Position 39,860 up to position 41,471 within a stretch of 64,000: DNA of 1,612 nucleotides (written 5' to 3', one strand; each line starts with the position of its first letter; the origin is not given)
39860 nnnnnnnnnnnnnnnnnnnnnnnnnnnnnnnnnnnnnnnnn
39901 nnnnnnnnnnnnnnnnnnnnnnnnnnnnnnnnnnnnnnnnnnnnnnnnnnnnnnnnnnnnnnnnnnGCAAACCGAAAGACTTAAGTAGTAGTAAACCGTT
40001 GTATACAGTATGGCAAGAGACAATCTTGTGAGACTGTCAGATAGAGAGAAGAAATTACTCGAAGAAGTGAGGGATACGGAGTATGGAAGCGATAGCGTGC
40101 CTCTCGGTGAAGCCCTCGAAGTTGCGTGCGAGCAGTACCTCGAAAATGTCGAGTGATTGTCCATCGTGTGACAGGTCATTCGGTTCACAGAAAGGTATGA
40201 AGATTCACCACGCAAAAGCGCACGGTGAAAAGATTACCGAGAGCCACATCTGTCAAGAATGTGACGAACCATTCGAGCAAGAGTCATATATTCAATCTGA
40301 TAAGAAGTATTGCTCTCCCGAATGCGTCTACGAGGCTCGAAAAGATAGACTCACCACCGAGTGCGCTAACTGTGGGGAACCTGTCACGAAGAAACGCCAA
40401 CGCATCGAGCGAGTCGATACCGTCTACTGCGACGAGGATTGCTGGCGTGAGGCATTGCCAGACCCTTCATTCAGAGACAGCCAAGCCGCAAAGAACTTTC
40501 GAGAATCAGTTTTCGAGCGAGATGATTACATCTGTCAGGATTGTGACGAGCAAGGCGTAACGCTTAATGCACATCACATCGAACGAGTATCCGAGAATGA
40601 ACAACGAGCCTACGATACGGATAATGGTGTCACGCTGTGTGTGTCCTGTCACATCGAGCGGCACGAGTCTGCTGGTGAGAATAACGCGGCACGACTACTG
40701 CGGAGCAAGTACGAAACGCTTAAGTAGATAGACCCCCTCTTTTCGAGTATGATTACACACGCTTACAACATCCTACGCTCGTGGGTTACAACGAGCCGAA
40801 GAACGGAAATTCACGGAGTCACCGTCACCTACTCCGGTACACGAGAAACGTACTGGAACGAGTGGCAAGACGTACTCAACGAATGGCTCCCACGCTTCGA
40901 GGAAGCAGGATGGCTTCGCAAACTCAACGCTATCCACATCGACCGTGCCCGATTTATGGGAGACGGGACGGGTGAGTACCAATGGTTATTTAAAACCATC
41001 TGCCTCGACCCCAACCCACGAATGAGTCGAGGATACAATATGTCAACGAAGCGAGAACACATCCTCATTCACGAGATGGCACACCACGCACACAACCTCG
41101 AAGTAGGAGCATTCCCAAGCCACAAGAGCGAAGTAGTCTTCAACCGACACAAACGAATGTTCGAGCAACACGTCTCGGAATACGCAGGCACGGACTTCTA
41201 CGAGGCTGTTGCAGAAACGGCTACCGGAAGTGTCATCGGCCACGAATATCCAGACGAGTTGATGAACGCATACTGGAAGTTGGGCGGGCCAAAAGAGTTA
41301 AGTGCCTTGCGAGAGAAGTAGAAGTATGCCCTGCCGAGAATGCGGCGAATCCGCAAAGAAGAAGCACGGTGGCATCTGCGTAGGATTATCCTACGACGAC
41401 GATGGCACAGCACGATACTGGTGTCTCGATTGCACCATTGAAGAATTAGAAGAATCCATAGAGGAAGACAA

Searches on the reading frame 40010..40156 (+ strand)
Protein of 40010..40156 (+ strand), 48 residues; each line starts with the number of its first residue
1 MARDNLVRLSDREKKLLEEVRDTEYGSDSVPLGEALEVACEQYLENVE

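Call 7: search_protein_families(library=pfam, proteins=[window:40010-40156:+], max_evalue=1)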
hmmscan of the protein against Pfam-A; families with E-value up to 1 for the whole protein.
window:40010-40156:+ (48 aa): 0 families

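Call 18: search_dna_similar(query=window:40010-40153:+, collection=phages, mode=protein, max_evalue=10, max_rows=30)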
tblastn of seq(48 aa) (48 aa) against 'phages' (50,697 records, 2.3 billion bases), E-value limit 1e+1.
Records with a match: 2; places in all: 4; records where one place covers at least 80% of the query: 2.
Best place of each record, by identity: >=99% 2.
By first word of the organism name: Halogranum 2.
By host as written in the record: Halogranum sp. SS5-1 2.
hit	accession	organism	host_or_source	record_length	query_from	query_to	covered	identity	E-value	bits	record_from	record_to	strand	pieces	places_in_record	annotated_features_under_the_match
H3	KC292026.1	Halogranum tailed virus 1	Halogranum sp. SS5-1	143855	1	48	100%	100.0%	1e-23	96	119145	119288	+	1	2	245: hypothetical protein | 246: hypothetical protein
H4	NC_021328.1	Halogranum tailed virus 1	Halogranum sp. SS5-1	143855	1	48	100%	100.0%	1e-23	96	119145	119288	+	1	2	245: hypothetical protein | 246: HNH endonuclease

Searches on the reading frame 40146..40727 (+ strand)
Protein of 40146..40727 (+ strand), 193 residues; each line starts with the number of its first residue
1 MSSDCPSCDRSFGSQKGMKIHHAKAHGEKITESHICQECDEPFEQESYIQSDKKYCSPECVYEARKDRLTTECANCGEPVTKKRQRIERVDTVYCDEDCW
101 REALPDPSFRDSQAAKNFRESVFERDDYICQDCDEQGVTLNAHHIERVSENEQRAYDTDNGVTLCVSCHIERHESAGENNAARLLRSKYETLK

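Call 7: search_protein_families(library=pfam, proteins=[window:40146-40727:+], max_evalue=1)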
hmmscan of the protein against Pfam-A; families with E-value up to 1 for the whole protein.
window:40146-40727:+ (193 aa): 14 families
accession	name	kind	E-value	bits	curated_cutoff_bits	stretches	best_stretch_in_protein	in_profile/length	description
PF01844.29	HNH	-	2.2e-06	28.2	21.4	1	130-174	1-46/47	HNH endonuclease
PF13391.12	HNH_2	-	0.0086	16.4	21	1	130-170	4-56/66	HNH endonuclease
PF13894.12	zf-C2H2_4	-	0.015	16.4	27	1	5-26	3-24/24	C2H2-type zinc finger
PF01258.23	zf-dskA_traR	-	0.023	15.1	24.9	1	73-95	6-27/36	Prokaryotic dksA/traR C4-type zinc finger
PF00412.28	LIM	-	0.024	15.3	22.9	1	73-101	29-56/58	LIM domain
PF24166.1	DUF7410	-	0.077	13.4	27.5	1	5-26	1-22/22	Domain of unknown function (DUF7410)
PF00096.32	zf-C2H2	-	0.1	13.6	25.2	1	5-26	3-23/23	Zinc finger, C2H2 type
PF13912.12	zf-C2H2_6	-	0.15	12.5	25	1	5-26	4-24/27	C2H2-type zinc finger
PF24444.1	DUF7563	-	0.25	11.3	27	1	71-83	2-14/39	Family of unknown function (DUF7563)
PF07787.17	TMEM43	-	0.28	11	23.3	1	85-159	17-92/250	Transmembrane protein 43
PF14260.11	zf-C4pol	-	0.38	11.5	28.9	1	127-173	10-54/70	C4-type zinc-finger of DNA polymerase delta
PF17283.8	Zn_ribbon_SprT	-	0.67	10.5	28.1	0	5-44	7-35/38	SprT-like zinc ribbon domain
PF12171.14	zf-C2H2_jaz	-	0.71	10.6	22.6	1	5-21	4-20/27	Zinc-finger double-stranded RNA-binding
PF10764.14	Gin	-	0.71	10.4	27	0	24-41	8-25/45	Inhibitor of sigma-G Gin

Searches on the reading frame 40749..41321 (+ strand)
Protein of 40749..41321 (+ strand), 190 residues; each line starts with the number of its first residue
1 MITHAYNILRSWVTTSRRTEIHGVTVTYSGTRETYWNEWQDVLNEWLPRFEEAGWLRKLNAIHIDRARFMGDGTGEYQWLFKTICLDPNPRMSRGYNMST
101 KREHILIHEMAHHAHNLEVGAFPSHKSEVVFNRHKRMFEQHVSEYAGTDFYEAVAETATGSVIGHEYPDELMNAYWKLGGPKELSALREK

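Call 47: find_related_loci(query=window:40749-41321:+, collection=viral_contigs, flank=4000)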
Query window:40749-41321:+ (190 aa) in viral_contigs; peptide patterns used: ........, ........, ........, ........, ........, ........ (x = any residue, [..] = any of these).
2 stretches matched a pattern, but none encodes a relative of the query by tblastn (E <= 1e-3).
